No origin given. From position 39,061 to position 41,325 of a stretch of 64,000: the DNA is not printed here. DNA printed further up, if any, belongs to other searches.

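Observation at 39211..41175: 654-aa PBS-lyase/HEAT-repeat protein embedded between pelE and pelF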

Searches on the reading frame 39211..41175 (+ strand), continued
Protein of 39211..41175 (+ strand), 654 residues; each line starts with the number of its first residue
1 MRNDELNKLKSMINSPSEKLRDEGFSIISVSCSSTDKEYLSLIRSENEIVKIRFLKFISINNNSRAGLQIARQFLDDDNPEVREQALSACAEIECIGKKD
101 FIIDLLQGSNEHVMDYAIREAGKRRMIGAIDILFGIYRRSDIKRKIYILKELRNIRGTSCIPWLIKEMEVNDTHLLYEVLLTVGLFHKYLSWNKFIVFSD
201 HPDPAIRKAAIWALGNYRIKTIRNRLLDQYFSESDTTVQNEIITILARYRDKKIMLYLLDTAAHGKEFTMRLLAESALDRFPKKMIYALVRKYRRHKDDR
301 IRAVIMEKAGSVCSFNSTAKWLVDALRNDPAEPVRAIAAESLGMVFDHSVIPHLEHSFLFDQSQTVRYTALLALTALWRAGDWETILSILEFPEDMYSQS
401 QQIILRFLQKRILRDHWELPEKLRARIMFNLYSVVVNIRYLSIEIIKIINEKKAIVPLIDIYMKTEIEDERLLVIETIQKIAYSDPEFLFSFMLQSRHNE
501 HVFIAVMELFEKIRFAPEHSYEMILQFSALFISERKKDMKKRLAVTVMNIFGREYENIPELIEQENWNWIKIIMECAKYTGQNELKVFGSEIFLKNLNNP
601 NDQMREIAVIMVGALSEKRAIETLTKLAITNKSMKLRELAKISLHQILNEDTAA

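Call 45: find_encoding_contigs(protein=P0021, flank=8000, max_places=1)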
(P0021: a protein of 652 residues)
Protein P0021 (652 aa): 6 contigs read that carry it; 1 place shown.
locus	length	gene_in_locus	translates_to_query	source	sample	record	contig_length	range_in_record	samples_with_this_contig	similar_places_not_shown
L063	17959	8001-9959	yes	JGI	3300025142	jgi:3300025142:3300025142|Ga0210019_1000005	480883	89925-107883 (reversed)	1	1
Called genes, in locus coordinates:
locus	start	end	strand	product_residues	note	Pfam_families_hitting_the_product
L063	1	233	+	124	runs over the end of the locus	PF00072:Response_reg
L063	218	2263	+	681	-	-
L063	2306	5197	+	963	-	PF00515:TPR_1 (faint), PF07719:TPR_2 (faint), PF13176:TPR_7 (faint), PF13181:TPR_8 (faint), PF13424:TPR_12 (faint), PF13428:TPR_14 (faint), PF13432:TPR_16 (faint), PF23914:TPR_CcmH_CycH (faint), +6 more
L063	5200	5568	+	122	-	PF00072:Response_reg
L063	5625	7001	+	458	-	PF01590:GAF (weak), PF00990:GGDEF (weak)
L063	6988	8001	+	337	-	PF13646:HEAT_2 (weak)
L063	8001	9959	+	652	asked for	PF13513:HEAT_EZ (faint), PF02985:HEAT (faint), PF03130:HEAT_PBS (faint), PF13646:HEAT_2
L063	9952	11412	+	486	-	PF11997:DUF3492, PF13439:Glyco_transf_4 (weak), PF20706:GT4-conflict (weak), PF00534:Glycos_transf_1, PF13692:Glyco_trans_1_4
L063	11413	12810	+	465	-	PF16933:PelG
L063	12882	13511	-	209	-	PF01797:Y1_Tnp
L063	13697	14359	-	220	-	PF13103:TonB_2, PF03544:TonB_C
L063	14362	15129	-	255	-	PF13476:AAA_23 (weak), PF00005:ABC_tran, PF13304:AAA_21 (faint)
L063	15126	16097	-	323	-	PF01032:FecCD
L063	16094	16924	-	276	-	PF01497:Peripla_BP_2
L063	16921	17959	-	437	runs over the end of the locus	-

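Call 46: find_encoding_contigs(protein=P0160, flank=8000, max_places=1)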
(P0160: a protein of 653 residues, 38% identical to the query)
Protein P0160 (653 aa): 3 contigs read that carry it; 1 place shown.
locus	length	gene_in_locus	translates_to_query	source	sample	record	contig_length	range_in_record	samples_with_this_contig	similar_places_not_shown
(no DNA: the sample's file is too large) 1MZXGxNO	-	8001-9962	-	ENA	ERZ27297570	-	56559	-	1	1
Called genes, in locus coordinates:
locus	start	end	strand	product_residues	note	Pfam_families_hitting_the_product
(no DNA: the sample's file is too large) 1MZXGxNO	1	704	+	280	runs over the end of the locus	PF03537:Glyco_hydro_114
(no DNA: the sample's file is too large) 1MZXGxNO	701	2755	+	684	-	PF09960:DUF2194 (weak)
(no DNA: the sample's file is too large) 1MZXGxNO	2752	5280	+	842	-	PF07719:TPR_2 (faint), PF13181:TPR_8 (faint), PF13424:TPR_12 (faint), PF13428:TPR_14 (faint), PF00515:TPR_1 (faint), PF13371:TPR_9 (faint), PF13431:TPR_17 (faint), PF13429:TPR_15 (weak), +6 more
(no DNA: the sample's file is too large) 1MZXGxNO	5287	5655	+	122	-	PF00072:Response_reg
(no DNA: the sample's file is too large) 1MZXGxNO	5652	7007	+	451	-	PF01590:GAF (weak), PF13492:GAF_3 (weak)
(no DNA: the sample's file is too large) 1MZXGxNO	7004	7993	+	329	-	PF13646:HEAT_2 (weak)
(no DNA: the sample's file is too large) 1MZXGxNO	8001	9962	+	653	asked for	PF11838:ERAP1_C (faint), PF02985:HEAT (faint), PF13646:HEAT_2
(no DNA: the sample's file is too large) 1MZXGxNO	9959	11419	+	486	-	PF11997:DUF3492, PF13439:Glyco_transf_4 (faint), PF00534:Glycos_transf_1, PF13692:Glyco_trans_1_4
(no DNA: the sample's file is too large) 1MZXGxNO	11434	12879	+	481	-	PF16933:PelG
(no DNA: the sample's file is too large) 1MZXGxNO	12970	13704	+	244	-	PF24481:CT398_CC, PF02591:Zn_ribbon_9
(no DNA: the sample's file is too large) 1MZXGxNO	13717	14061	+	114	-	-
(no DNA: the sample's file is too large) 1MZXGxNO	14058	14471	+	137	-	PF00075:RNase_H, PF13456:RVT_3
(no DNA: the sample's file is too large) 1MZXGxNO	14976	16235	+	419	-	PF08308:PEGA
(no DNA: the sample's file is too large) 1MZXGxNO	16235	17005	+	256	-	-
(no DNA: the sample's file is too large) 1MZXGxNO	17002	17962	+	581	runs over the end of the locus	PF02412:TSP_3 (faint), PF07602:DUF1565 (faint), PF13229:Beta_helix (weak)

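Call 47: find_encoding_contigs(protein=P0163, flank=8000, max_places=1)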
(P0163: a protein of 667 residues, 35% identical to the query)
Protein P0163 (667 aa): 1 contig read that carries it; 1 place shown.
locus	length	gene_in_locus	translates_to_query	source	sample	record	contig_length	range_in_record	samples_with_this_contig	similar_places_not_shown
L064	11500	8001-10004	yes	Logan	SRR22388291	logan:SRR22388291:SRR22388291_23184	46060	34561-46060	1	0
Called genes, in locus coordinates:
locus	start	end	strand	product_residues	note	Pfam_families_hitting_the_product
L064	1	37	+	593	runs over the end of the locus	-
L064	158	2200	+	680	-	-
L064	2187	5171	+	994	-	PF00515:TPR_1 (faint), PF07719:TPR_2 (faint), PF13424:TPR_12 (faint), PF13428:TPR_14 (faint), PF12895:ANAPC3 (faint), PF13371:TPR_9 (faint), PF13431:TPR_17 (faint), PF13432:TPR_16 (faint), +3 more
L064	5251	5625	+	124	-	PF00072:Response_reg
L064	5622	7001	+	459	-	PF01590:GAF, PF13492:GAF_3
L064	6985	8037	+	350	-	PF13646:HEAT_2 (faint), PF25058:ARM_TT21 (faint), PF14559:TPR_19 (faint)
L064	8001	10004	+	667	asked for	PF12717:Cnd1 (faint), PF02985:HEAT (faint), PF13646:HEAT_2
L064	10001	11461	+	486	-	PF11997:DUF3492, PF13579:Glyco_trans_4_4 (faint), PF13439:Glyco_transf_4 (weak), PF20706:GT4-conflict (weak), PF00534:Glycos_transf_1, PF13692:Glyco_trans_1_4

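Call 48: find_encoding_contigs(protein=P0158, flank=8000, max_places=1)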
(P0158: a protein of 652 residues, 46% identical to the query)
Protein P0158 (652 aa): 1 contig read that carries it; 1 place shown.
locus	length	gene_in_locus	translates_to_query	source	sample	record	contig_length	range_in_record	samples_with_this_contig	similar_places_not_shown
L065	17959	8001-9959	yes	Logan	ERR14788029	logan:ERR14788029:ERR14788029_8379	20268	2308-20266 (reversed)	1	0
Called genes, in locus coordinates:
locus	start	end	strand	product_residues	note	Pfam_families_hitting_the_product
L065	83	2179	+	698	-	-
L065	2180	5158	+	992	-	PF00515:TPR_1 (faint), PF07719:TPR_2 (faint), PF13174:TPR_6 (faint), PF13176:TPR_7 (faint), PF13181:TPR_8 (faint), PF13428:TPR_14 (faint), PF24575:TPR_Slam (faint), PF14559:TPR_19, +9 more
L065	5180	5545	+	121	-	PF00072:Response_reg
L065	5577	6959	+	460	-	PF01590:GAF (weak), PF13185:GAF_2 (weak), PF13492:GAF_3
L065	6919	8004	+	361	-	PF13646:HEAT_2 (weak)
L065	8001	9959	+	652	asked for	PF00514:Arm (faint), PF01602:Adaptin_N (faint), PF12717:Cnd1 (faint), PF13513:HEAT_EZ (faint), PF02985:HEAT (faint), PF13646:HEAT_2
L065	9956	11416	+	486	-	PF11997:DUF3492, PF13439:Glyco_transf_4 (faint), PF20706:GT4-conflict (weak), PF00534:Glycos_transf_1, PF13692:Glyco_trans_1_4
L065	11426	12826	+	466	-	PF16933:PelG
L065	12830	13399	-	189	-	PF00072:Response_reg, PF02954:HTH_8, PF13518:HTH_28 (weak), PF13556:HTH_30 (weak)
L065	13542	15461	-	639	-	PF00012:HSP70, PF06723:MreB_Mbl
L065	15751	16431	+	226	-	-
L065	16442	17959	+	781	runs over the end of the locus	PF00069:Pkinase, PF07714:PK_Tyr_Ser-Thr, PF08308:PEGA (weak), PF22820:TcaA_3rd_4th (faint), PF08308:PEGA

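Call 71: search_protein_families(library=ncbifam, proteins=[window:39211-41172:+, P0126], max_evalue=0.001)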
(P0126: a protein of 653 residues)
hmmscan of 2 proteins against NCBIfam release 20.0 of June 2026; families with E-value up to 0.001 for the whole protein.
window:39211-41172:+ (654 aa): 2 families
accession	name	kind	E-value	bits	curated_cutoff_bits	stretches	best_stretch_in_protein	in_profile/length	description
NF045915.1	PhycobilmeDegNblB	equivalog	4.7e-11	42.6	300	0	266-375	13-124/214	phycobilisome degradation protein NblB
NF010374.0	PRK13800.1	equivalog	4e-07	28.7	1196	0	201-377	696-866/898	fumarate reductase/succinate dehydrogenase flavoprotein subunit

P0126 (653 aa): 1 family
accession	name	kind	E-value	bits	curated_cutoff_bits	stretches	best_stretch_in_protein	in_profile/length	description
TIGR02270.1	TIGR02270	subfamily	0.00013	21.1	206.8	0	75-177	97-198/410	TIGR02270 family protein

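Call 73: search_solved_structures(query=A1, max_evalue=0.001)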
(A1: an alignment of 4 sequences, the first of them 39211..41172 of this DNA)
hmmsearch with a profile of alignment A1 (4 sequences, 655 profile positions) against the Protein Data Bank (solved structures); distinct sequences matched with E-value up to 0.001: 18.
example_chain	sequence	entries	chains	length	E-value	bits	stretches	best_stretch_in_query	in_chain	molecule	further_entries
9sah_A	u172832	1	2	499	1.3e-20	76.4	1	265-382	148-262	E4-NB2 synthetic fusion protein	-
4zv6_A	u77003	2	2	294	1.4e-13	53.3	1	196-381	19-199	AlphaRep-7 | alpha-Rep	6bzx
6fsq_A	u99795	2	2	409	1.5e-13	53.1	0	307-381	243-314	alphaRep A3_bGFPD | A3_bGFPD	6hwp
6gwc_C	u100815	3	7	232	1.8e-11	46.3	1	295-381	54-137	iE5 ALPHAREP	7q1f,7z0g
4xl5_C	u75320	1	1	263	3.4e-11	45.4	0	327-381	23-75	bGFP-A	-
6ft5_A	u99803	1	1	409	2.7e-10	42.4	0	309-382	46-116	alphaRep A3_A3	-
7p0h_A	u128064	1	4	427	4.3e-09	38.4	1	198-378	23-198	Helicobacter pylori ComF fused to an artificial alphaREP crystallization helper (named B2)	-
9rhz_A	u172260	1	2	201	5.1e-08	34.9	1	294-382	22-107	ALPHAREP bE5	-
6veh_A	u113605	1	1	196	1.8e-07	33.1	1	255-378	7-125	HEAT repeat domain-containing protein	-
6gx7_E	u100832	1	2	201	5.8e-07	31.4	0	321-378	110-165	iiiA5 ALPHAREP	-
8aw4_A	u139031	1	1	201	1.3e-06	30.2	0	268-347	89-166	ALPHAREP bB-E3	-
9t1m_A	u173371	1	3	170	1.8e-06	29.7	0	320-378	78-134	Alpha Rep E4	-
5dcq_A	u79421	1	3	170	3.9e-06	28.6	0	320-378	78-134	artificial repeat proteins (alphaREP3)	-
8aw4_B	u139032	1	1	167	9.5e-06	27.4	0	323-382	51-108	ALPHAREP bGFPD-YY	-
4xvp_D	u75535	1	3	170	2.7e-05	25.9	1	104-224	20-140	BGFP-C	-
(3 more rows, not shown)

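Call 79: list_cluster_members(proteins=[P0110])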
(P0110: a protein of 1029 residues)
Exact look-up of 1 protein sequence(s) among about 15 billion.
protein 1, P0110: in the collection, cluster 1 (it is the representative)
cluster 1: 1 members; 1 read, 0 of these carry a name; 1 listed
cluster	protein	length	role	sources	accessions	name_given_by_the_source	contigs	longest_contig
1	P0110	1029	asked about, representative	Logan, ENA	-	-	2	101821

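Call 80: find_encoding_contigs(protein=P0110, flank=7000, max_places=2)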
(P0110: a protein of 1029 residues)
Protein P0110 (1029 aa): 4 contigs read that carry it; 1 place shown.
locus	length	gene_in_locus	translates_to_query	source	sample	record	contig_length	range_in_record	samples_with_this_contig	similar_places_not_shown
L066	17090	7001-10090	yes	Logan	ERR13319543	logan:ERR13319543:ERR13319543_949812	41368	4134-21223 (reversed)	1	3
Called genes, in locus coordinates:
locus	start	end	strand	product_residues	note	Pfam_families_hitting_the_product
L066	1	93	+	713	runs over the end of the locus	-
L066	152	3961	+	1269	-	PF07719:TPR_2 (faint), PF13174:TPR_6 (faint), PF13414:TPR_11 (faint), PF13428:TPR_14 (faint), PF13432:TPR_16 (faint), PF13371:TPR_9 (faint), PF23914:TPR_CcmH_CycH (weak), PF14559:TPR_19 (weak), +4 more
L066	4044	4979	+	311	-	-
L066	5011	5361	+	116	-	PF00072:Response_reg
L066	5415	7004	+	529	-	PF13492:GAF_3 (weak), PF00990:GGDEF (weak)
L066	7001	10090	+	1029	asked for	PF02985:HEAT (faint), PF12717:Cnd1 (faint), PF13513:HEAT_EZ (faint), PF00514:Arm (faint), PF03130:HEAT_PBS (faint), PF13646:HEAT_2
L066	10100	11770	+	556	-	PF11997:DUF3492, PF13439:Glyco_transf_4, PF13579:Glyco_trans_4_4 (weak), PF20706:GT4-conflict, PF00534:Glycos_transf_1, PF13692:Glyco_trans_1_4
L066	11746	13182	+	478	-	PF16933:PelG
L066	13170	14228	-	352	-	PF00437:T2SSE, PF25199:nSTAND_NTPase5 (faint)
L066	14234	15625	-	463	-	PF00437:T2SSE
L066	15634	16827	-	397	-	-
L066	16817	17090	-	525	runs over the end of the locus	PF00294:PfkB, PF01467:CTP_transf_like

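Call 81: find_encoding_contigs(protein=P0012, flank=7000, max_places=1)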
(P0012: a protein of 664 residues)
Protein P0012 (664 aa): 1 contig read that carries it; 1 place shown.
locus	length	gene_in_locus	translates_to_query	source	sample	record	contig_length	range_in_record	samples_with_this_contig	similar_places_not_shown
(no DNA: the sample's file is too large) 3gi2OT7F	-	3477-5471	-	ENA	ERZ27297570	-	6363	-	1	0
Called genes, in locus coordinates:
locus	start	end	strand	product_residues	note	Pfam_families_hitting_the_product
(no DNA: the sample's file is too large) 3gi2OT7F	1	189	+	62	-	?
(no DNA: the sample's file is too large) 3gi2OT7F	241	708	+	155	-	PF04390:LptE (faint)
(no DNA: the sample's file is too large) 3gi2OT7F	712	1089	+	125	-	PF00072:Response_reg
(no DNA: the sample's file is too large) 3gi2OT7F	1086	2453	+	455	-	PF00990:GGDEF (faint), PF13185:GAF_2 (weak)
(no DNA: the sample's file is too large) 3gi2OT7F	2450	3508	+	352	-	PF14559:TPR_19 (faint)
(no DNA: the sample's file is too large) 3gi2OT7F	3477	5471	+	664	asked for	PF01347:TPR_Vitellogenin (faint), PF02985:HEAT (faint), PF03130:HEAT_PBS (faint), PF12717:Cnd1 (faint), PF13513:HEAT_EZ (faint), PF00514:Arm (faint), PF21581:SCD (faint), PF13646:HEAT_2, +1 more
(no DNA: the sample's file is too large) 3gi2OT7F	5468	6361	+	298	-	?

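Call 82: find_encoding_contigs(protein=P0057, flank=7000, max_places=1)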
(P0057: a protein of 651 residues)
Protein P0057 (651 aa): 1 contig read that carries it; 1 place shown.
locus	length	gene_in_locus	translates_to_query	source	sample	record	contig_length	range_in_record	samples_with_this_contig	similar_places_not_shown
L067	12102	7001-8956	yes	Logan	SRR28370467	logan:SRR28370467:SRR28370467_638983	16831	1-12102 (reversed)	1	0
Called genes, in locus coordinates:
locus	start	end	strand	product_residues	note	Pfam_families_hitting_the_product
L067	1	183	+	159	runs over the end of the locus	-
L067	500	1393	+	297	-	PF03537:Glyco_hydro_114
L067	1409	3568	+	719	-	PF00515:TPR_1 (faint), PF07719:TPR_2 (faint), PF12895:ANAPC3 (faint), PF13174:TPR_6 (faint), PF13176:TPR_7 (faint), PF13371:TPR_9 (faint), PF13424:TPR_12 (faint), PF13428:TPR_14 (faint), +3 more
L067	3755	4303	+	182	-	-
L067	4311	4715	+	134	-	PF00072:Response_reg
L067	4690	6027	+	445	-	PF00990:GGDEF (faint)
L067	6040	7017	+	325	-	PF14559:TPR_19 (faint)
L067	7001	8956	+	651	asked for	PF02985:HEAT (faint), PF03130:HEAT_PBS (faint), PF13513:HEAT_EZ (faint), PF13646:HEAT_2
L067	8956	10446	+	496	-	PF11997:DUF3492, PF13439:Glyco_transf_4, PF20706:GT4-conflict (weak), PF00534:Glycos_transf_1, PF13692:Glyco_trans_1_4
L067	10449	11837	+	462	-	PF16933:PelG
